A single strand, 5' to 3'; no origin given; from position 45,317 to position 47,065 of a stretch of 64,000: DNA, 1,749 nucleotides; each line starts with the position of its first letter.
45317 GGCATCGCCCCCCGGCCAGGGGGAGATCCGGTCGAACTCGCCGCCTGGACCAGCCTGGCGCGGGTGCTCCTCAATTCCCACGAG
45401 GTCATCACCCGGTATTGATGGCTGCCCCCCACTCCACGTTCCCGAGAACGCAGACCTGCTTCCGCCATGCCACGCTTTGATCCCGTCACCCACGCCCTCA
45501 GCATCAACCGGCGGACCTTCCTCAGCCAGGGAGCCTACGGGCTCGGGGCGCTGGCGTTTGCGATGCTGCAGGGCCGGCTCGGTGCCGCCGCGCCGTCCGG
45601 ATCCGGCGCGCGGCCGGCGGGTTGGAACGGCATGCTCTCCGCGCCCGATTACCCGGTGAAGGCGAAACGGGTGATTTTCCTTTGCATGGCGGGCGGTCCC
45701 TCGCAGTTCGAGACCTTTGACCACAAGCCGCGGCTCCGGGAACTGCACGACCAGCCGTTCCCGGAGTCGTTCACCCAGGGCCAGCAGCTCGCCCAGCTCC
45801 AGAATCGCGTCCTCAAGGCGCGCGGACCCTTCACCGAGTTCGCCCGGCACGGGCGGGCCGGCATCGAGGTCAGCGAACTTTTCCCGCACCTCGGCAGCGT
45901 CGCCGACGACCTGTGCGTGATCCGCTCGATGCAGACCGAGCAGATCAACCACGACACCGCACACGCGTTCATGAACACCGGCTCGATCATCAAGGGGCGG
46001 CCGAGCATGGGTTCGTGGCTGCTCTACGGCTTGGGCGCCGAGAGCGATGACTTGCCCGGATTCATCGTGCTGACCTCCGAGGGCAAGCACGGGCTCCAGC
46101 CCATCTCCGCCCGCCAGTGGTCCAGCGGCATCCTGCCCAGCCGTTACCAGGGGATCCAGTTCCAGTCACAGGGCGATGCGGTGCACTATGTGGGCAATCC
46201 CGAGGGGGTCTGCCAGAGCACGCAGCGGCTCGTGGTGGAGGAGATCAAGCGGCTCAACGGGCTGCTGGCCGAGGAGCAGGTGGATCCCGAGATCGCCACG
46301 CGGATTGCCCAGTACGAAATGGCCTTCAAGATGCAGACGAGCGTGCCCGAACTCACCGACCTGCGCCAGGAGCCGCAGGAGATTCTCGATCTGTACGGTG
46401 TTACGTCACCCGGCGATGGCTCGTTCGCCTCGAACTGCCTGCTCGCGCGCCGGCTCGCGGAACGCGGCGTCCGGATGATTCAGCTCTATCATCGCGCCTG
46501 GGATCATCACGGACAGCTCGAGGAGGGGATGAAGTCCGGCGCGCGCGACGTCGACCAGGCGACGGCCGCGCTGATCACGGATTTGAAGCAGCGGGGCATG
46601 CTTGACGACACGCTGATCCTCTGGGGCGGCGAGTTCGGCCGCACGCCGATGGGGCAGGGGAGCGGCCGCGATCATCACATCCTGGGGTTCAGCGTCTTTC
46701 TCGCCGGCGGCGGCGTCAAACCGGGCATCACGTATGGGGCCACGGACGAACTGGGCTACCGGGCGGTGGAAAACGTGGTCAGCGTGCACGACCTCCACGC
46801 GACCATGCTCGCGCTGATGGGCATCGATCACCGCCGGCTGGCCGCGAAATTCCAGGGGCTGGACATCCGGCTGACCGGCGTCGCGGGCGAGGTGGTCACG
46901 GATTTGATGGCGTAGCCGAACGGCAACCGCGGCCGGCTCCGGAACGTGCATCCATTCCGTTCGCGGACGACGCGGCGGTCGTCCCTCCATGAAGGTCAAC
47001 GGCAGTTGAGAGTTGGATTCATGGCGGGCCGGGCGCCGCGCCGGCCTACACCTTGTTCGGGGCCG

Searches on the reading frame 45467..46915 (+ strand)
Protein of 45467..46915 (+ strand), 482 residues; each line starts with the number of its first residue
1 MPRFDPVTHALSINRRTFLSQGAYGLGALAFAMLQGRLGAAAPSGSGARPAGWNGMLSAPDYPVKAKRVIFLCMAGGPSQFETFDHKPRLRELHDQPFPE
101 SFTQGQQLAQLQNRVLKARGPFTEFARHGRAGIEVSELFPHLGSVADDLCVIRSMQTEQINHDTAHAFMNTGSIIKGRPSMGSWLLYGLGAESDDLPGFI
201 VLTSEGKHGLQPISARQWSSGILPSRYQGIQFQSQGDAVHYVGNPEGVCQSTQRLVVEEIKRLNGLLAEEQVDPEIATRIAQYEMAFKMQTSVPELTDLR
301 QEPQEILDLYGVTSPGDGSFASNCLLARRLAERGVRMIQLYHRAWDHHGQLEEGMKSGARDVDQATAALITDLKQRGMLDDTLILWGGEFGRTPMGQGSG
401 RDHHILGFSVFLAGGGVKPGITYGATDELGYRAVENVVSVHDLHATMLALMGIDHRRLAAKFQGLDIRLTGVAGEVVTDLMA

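Call 47: search_protein_families(library=pfam, proteins=[window:45467-46915:+], max_evalue=0.00001)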
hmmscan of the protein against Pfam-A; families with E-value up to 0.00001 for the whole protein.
window:45467-46915:+ (482 aa): 1 family
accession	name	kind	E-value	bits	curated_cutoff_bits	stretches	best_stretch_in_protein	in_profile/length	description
PF07394.17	DUF1501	-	2.3e-154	514.7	27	1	66-481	1-390/390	Protein of unknown function (DUF1501)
